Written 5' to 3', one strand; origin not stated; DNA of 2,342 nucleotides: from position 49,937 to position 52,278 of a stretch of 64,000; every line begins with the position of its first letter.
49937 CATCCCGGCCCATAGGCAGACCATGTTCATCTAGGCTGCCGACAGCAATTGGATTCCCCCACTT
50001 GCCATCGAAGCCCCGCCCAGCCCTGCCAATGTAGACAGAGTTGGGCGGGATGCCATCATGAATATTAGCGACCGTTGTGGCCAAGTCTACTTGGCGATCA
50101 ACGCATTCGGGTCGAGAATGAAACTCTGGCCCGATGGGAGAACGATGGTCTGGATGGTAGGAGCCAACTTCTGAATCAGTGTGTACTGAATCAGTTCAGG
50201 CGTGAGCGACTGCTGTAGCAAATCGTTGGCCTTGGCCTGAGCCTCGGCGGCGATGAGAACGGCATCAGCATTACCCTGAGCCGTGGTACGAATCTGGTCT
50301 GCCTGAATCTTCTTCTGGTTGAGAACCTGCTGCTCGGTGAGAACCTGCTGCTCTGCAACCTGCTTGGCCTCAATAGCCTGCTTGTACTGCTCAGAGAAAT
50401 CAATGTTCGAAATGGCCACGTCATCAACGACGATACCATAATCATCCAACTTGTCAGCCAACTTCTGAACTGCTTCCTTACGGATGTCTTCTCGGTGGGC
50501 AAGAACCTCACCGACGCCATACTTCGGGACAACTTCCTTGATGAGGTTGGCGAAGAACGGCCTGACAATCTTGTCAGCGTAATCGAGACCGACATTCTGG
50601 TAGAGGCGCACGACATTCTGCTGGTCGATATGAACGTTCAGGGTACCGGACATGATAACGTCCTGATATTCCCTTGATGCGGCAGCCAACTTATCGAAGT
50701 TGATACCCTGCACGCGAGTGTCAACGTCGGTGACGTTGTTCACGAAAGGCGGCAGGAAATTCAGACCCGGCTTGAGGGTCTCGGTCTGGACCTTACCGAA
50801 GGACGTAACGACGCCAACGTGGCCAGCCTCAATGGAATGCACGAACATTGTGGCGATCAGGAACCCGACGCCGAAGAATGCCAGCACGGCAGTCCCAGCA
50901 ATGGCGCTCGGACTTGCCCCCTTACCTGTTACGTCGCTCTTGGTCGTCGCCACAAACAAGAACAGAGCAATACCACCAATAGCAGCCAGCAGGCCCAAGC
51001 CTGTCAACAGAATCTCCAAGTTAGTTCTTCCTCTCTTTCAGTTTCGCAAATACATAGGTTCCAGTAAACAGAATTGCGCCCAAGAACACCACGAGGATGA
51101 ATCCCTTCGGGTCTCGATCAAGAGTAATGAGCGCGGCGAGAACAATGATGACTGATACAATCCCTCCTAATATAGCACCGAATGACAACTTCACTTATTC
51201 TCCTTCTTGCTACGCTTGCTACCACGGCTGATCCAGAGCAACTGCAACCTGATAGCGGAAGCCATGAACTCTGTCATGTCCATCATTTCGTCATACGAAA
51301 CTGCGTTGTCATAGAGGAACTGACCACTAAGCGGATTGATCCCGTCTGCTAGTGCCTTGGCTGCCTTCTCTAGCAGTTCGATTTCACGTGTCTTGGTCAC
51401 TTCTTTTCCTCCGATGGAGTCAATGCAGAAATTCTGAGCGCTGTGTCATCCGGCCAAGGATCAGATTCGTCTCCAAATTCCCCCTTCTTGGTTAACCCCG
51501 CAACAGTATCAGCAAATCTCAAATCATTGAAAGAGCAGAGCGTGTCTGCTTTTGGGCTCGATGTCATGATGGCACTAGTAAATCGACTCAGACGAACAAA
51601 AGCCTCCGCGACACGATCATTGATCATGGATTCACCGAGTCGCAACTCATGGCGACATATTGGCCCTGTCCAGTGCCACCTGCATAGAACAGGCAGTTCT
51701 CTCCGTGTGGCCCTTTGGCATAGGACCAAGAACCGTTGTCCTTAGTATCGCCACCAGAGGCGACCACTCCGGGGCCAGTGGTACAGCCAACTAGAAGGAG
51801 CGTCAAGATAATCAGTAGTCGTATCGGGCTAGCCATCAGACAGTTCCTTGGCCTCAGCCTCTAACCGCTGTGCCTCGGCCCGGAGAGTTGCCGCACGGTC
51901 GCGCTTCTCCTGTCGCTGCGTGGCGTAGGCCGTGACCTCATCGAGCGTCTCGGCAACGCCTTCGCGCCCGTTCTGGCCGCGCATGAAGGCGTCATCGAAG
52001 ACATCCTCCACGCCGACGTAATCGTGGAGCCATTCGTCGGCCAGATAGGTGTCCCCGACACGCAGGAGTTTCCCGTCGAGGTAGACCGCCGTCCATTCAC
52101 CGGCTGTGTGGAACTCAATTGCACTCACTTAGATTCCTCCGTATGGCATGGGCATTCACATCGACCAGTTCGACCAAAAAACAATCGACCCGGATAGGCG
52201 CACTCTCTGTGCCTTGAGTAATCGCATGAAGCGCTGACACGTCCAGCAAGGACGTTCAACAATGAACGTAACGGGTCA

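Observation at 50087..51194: An SPFH/band-7 (stomatin/prohibitin-like) membrane scaffold with a coupled 57-aa two-helix membrane partner, encoded by a phage.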

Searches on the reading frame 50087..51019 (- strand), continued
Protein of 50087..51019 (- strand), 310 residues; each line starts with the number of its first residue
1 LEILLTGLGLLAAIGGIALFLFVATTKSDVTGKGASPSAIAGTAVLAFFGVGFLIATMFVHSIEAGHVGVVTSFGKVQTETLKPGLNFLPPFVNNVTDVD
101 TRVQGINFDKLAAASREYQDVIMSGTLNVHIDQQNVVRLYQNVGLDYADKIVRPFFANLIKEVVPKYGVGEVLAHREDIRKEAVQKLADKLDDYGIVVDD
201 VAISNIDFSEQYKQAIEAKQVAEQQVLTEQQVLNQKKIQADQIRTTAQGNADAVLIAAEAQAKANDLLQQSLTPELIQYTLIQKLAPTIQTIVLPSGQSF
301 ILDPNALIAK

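Call 65: predict_structure(alignment_id=A3)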
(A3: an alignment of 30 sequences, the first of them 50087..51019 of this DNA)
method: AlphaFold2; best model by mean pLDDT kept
length: 310 residues; sequences in the alignment: 30
mean_pLDDT: 85.2   pTM: 0.60
mean pLDDT of the five models: 85.2, 82.7, 81.3, 80.5, 80.3
residues with pLDDT >= 90: 146; 70-90: 122; 50-70: 37; < 50: 5
segments of 3 or more residues with pLDDT < 50: none
pLDDT, mean of each block of 10 residues (from residue 1): 81 87 76 78 86 84 90 89 88 88 95 88 95 94 94 95 93 94 96 96 92 87 94 96 93 88 81 64 57 53 52
secondary structure, 60 per line:
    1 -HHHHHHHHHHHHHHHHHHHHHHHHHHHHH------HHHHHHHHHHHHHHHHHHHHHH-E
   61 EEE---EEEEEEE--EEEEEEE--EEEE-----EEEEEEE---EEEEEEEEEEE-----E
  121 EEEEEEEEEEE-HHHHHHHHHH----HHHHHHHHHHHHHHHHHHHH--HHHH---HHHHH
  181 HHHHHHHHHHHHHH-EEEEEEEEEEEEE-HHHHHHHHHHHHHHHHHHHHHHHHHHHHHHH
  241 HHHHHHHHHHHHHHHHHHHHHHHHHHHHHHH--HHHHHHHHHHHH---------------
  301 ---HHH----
elements in order: H2-30 H37-58 E60-63 E67-73 E76-82 E85-88 E94-100 E104-114 E120-131 H133-142 H147-166 H169-172 H176-194 E196-208 H210-271 H274-285
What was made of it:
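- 50087..51019 (-): Gene for a 310-aa prohibitin-type SPFH/Band_7 membrane scaffold (TTG start). AF2 pLDDT 85 (call 65).
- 50321..50836 (-): SPFH/Band_7 core (residues 62-233). AF2 shows a beta/alpha domain at residues 60-208 (call 65).
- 50207..50392 (-): Long Gln/Ala-rich helix (residues 210-271), the coiled-coil wall segment of SPFH cages. AF2 helix 210-271 (call 65).
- On SPFH / Band_7 superfamily (PF01145): AF2 model (pLDDT 85): helices 2-30 and 37-58, domain 60-208, helix 210-271 (call 65).
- Closest known: Prokaryotic prohibitins. Same: The layout is the same: N-terminal membrane anchor, SPFH domain, long helix and short C-terminal tail (call 65).
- AF2 model pLDDT 85 with TM hairpin, SPFH domain and 62-residue helix (call 65).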

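Call 70: fold_search(model_id=the predicted structure, library=pdb)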
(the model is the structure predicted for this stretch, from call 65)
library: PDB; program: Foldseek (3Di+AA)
matches with E <= 10: 249; with E <= 0.001: 64
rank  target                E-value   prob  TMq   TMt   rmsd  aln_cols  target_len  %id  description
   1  9o9z_A                4.9e-17  1.00  0.50  0.63  15.4       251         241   24  The human PHB1/2 complex (closed) (released 2025-10-22)
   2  8rrh_B                1.4e-16  1.00  0.50  0.52  20.8       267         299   25  The human prohibitin complex (released 2024-12-18)
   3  8rrh_A                1.4e-16  1.00  0.52  0.58  18.2       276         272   24  The human prohibitin complex (released 2024-12-18)
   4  9o9z_a                3.8e-16  1.00  0.55  0.64  16.6       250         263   25  The human PHB1/2 complex (closed) (released 2025-10-22)
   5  7vhq_G                2.5e-14  1.00  0.56  0.58   8.8       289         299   21  Structural insights into the membrane microdomain organization by SPFH family proteins (released 2022-01-19)
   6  9unl_E                4.5e-14  1.00  0.51  0.62  18.4       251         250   24  Cryo-EM structure of the human prohibitin complex (released 2025-09-10)
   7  9oa0_A                1.3e-13  1.00  0.52  0.65  14.7       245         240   24  The human PHB1/2 complex (open) (released 2025-10-22)
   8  9z7u_B                2.0e-13  1.00  0.48  0.54  24.5       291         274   20  Human Stomatin - C8 Symmetry (released 2026-02-25)
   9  9z7u_C                2.8e-13  1.00  0.48  0.54  26.4       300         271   20  Human Stomatin - C8 Symmetry (released 2026-02-25)
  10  9oh9_A                3.5e-13  1.00  0.48  0.57  20.4       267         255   19  Human Stomatin Complex in Native Membrane Vesicles (released 2025-08-13)
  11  7wi3_C                4.4e-13  1.00  0.55  0.59   9.1       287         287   20  Cryo-EM structure of E.Coli FtsH-HflkC AAA protease complex (released 2022-06-01)
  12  9vvj_A                4.6e-13  1.00  0.43  0.44  21.4       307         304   18  Cryo-EM structure of the erlin1/2 complex purified using DDM and GDN (released 2026-03-25)
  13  9oh9_B                5.5e-13  1.00  0.48  0.56  19.3       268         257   20  Human Stomatin Complex in Native Membrane Vesicles (released 2025-08-13)
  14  9vvg_A                6.9e-13  1.00  0.43  0.45  22.9       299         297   17  Cryo-EM structure of the erlin1/2 complex purified using GDN and CHS (released 2026-03-25)
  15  9vvj_a                1.1e-12  1.00  0.46  0.47  20.8       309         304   18  Cryo-EM structure of the erlin1/2 complex purified using DDM and GDN (released 2026-03-25)
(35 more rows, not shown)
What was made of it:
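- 50087..51019 (-): Foldseek top hits are prohibitin and HflK/C cages (call 70).
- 50207..50392 (-): It aligns to the helical wall of PHB and HflK/C structures (call 70).
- On SPFH / Band_7 superfamily (PF01145): Foldseek probability is 1.00 to cage subunits (call 70).
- On Prokaryotic prohibitin subgroup (SPFH4): Foldseek gives the same order (call 70).
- Foldseek top hits are PHB1/2 and HflK/C cage subunits (call 70).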

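Call 79: search_protein_families(library=pfam, proteins=[L103:2643-2903:+, L105:2643-2897:+, L106:2679-2933:+, L148:2206-2430:+, L149:2251-2484:+, L147:2098-2208:+, L152:2376-2504:+, L093:1264-1440:+, L089:1203-1463:+], max_evalue=0.05)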
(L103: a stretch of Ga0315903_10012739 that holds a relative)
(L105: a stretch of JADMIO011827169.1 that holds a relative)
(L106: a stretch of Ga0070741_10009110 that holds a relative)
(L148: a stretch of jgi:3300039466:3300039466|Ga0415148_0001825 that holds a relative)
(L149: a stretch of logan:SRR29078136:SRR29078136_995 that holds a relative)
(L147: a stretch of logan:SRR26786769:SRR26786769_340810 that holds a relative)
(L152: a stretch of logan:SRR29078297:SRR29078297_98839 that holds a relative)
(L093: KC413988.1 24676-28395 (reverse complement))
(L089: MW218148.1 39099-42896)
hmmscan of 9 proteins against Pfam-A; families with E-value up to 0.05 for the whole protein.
L103:2643-2903:+ (86 aa): 1 family
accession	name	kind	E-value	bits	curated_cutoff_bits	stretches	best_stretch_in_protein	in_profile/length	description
PF10367.15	zf-Vps39_C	-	0.0063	16.5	24.7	1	60-79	21-40/41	Vacuolar sorting protein 39 C-terminal zinc finger domain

L105:2643-2897:+ (84 aa): 0 families

L106:2679-2933:+ (84 aa): 1 family
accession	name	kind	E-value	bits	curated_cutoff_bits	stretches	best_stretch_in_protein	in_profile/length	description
PF06305.16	LapA_dom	-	0.049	14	28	0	9-47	20-58/64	Lipopolysaccharide assembly protein A domain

L148:2206-2430:+ (74 aa): 0 families

L149:2251-2484:+ (77 aa): 0 families

L147:2098-2208:+ (36 aa): 0 families

L152:2376-2504:+ (42 aa): 4 families
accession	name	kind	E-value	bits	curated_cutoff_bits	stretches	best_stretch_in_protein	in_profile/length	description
PF01733.24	Nucleoside_tran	-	0.023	14.5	29.8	1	5-36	65-96/309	Nucleoside transporter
PF11857.13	DUF3377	-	0.034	14.5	26.5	1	8-36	33-60/72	Domain of unknown function (DUF3377)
PF15681.10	LAX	-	0.034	13.4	27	1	4-34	10-40/350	Lymphocyte activation family X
PF14575.11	EphA2_TM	-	0.036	15.2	28.9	1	7-39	4-36/74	Ephrin type-A receptor 2 transmembrane domain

L093:1264-1440:+ (58 aa): 0 families

L089:1203-1463:+ (86 aa): 6 families
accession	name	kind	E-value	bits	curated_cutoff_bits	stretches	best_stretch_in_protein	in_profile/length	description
PF15676.10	S6OS1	-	0.00044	19.4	27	1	38-83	177-222/557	Six6 opposite strand transcript 1 family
PF15581.11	Imm58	-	0.012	16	25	1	4-74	8-74/109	Immunity protein 58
PF14965.11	BRI3BP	-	0.015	15.3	27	1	13-58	133-178/179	Negative regulator of p53/TP53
PF05434.16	Tmemb_9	-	0.016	15.5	28.6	1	1-86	49-136/145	TMEM9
PF08521.16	2CSK_N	-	0.018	15.5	23.2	1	13-72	1-59/140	Two-component sensor kinase N-terminal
PF17231.7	DUF5305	-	0.039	13.8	29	1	6-66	116-176/217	Family of unknown function (DUF5305)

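Call 89: search_protein_families(library=phrogs, proteins=[L148:2206-2430:+, L149:2251-2484:+, L093:1264-1440:+, L103:2643-2903:+], max_evalue=0.01)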
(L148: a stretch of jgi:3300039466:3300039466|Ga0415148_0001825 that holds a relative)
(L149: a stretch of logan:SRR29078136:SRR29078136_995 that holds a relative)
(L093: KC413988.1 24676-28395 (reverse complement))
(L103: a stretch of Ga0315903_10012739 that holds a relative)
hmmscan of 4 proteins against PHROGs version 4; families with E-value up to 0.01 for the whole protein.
L148:2206-2430:+ (74 aa): 0 families

L149:2251-2484:+ (77 aa): 0 families

L093:1264-1440:+ (58 aa): 1 family
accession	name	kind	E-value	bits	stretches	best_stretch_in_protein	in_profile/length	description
phrog_17645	-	unknown function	1.3e-31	109.4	1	1-58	1-58/58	-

L103:2643-2903:+ (86 aa): 0 families

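Call 91: find_homologous_proteins(query=A6, max_evalue=0.001)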
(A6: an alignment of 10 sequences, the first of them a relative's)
Query A6 (10 sequences) (86 aa, profile of the alignment): 1352 proteins with E <= 0.001 among 4427 candidates; the best 120 are listed.
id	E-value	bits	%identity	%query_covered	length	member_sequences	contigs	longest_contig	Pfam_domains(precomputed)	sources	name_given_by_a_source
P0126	8.6e-43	162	64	97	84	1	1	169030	-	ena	-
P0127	3.5e-42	160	64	97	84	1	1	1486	-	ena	-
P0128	4.8e-42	160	65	97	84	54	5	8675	-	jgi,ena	jgi:hypothetical protein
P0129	5.7e-42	159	62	97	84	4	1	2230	-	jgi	jgi:hypothetical protein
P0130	7.2e-42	159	63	97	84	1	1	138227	-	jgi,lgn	jgi:hypothetical protein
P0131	9.9e-42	159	60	97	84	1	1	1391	-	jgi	jgi:hypothetical protein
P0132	1.1e-41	159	62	97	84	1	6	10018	-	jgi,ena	jgi:hypothetical protein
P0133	1.1e-41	159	60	97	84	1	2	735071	-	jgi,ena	jgi:hypothetical protein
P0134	1.5e-41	158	63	97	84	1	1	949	-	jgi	-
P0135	1.7e-41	158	60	97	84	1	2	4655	-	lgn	-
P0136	1.8e-41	158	63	97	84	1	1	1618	-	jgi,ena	jgi:hypothetical protein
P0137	2.2e-41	158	64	97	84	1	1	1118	-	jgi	jgi:hypothetical protein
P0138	2.4e-41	157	60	97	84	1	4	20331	-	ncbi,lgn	-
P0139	2.9e-41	157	61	97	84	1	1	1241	-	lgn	-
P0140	3.5e-41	157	57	97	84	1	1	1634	-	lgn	-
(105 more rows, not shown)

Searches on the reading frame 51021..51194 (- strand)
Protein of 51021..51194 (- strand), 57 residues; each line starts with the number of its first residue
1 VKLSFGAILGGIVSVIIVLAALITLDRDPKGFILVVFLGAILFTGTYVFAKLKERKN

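Call 3: search_protein_families(library=pfam, proteins=[window:51021-51194:-], max_evalue=0.01)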
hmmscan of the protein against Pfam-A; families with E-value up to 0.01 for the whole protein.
window:51021-51194:- (57 aa): 1 family
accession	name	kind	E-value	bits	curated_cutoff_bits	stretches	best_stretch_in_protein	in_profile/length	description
PF13347.12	MFS_2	-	0.0085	15.1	27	1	5-52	141-191/427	MFS/sugar transport protein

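Call 4: search_protein_families(library=phrogs, proteins=[window:51021-51194:-], max_evalue=0.01)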
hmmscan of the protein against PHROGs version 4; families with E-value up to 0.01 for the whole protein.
window:51021-51194:- (57 aa): 0 families

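Call 7: search_dna_similar(query=window:51021-51194:-, collection=phages, mode=protein, max_evalue=1, max_rows=30)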
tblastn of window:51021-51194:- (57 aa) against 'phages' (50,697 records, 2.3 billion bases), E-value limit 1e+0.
No match.
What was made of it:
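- Closest known: Phage SPFH proteins of PHROG 200. Different: The small neighbours in those phages are unrelated in sequence to the 57-aa protein (tblastn found nothing, call 7).
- Tried and rejected: tblastn against 50,697 phage records found nothing (call 7);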

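Call 22: find_homologous_proteins(query=A1, max_evalue=0.01)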
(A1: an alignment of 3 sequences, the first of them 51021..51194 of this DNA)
Query A1 (3 sequences) (57 aa, profile of the alignment): 3 proteins with E <= 0.01 among 30 candidates.
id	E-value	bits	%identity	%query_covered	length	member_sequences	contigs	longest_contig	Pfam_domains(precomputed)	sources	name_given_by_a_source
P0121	1.9e-28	116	100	100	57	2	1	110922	-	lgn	-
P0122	2.3e-28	116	62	96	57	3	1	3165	-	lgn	-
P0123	1.8e-27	113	98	100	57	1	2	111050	-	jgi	jgi:hypothetical protein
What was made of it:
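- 51021..51194 (-): Gene for a 57-aa two-helix membrane protein (GTG start) with a conserved loop motif L-[DE]-R-[DN]-P-[KR]-G and a basic C-terminus; an orphan family. Only 3 clusters among 5.8 billion proteins (call 22).
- Checked: Public gene callers do call this ORF (P0121; P0123 'hypothetical protein', call 22).
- Tried and rejected: a word-indexed search of 5.8 billion proteins found 3 clusters (call 22);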

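Call 25: search_protein_families(library=ncbifam, proteins=[window:51021-51194:-], max_evalue=0.01)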
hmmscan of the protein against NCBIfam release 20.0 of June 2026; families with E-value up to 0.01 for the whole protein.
window:51021-51194:- (57 aa): 0 families

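Call 34: search_protein_representatives(alignment_id=A2)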
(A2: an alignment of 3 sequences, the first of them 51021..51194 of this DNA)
Query: 3 sequences, 57 profile positions. Proteins with E-value up to 0.001 (for the whole library): 3; up to 1e-10: 1; up to 1e-30: 1. The best 3 are listed.
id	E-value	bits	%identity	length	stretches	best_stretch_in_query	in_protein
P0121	5.1e-33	128.8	-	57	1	1-57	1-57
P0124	1.3e-07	47.4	-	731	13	35-55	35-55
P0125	6.7e-06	41.9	-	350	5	31-52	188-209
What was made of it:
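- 51021..51194 (-): An exhaustive profile search of 1.84 billion representatives finds only itself (call 34).
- No relatives of the small protein exist outside three phages (calls 22, 34). It is short, has a non-ATG start and has no database family (calls 3, 4, 34).
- Tried and rejected: an exhaustive HMMER search of 1.84 billion representatives found only itself plus two spurious TM-repeat hits (call 34);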

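Call 35: search_protein_families(library=padloc, proteins=[window:51021-51194:-], max_evalue=0.01)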
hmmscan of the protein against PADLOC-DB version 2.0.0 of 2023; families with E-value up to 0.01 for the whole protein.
window:51021-51194:- (57 aa): 0 families

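Call 54: find_related_loci(query=A1, collection=viral_contigs, flank=3000)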
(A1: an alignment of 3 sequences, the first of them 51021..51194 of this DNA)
Query A1 (57 aa) in viral_contigs; peptide patterns used: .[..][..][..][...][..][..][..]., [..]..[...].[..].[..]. (x = any residue, [..] = any of these).
72 stretches matched a pattern, but none encodes a relative of the query by tblastn (E <= 1e-3).

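Call 55: find_related_loci(query=A1, collection=metagenome_contigs, flank=3000)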
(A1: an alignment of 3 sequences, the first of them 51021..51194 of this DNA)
Query A1 (57 aa) in metagenome_contigs; peptide patterns used: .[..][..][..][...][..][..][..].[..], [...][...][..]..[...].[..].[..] (x = any residue, [..] = any of these).
282 stretches matched a pattern, but none encodes a relative of the query by tblastn (E <= 1e-3).
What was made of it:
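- Tried and rejected: pattern scans of IMG/VR and JGI metagenome contigs found nothing (calls 54, 55).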

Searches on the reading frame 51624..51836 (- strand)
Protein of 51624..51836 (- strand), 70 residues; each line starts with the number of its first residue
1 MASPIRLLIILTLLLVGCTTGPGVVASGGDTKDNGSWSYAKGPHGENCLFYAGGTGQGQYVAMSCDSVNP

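Call 25: search_protein_families(library=ncbifam, proteins=[window:51624-51836:-], max_evalue=0.01)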
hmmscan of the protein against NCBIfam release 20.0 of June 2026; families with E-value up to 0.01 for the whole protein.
window:51624-51836:- (70 aa): 0 families

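Call 35: search_protein_families(library=padloc, proteins=[window:51624-51836:-], max_evalue=0.01)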
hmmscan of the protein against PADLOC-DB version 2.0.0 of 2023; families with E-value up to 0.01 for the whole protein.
window:51624-51836:- (70 aa): 0 families

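Call 89: search_protein_families(library=phrogs, proteins=[window:51624-51836:-], max_evalue=0.01)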
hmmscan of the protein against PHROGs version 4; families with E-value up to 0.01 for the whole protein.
window:51624-51836:- (70 aa): 0 families
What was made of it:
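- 51624..51836 (-): Gene for a 70-aa predicted lipoprotein (lipobox LLVGC, two further Cys), two genes upstream; a possible third member of an envelope module (weak). No family hit (calls 25, 35, 89).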

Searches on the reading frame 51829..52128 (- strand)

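Call 3: search_protein_families(library=pfam, proteins=[window:51829-52128:-], max_evalue=0.01)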
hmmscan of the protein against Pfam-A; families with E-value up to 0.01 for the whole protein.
window:51829-52128:- (99 aa): 0 families

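Call 4: search_protein_families(library=phrogs, proteins=[window:51829-52128:-], max_evalue=0.01)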
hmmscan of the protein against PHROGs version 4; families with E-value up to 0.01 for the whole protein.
window:51829-52128:- (99 aa): 1 family
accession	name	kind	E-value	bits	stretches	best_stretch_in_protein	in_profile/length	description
phrog_35801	-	unknown function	0.002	19.4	1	39-94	34-89/121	-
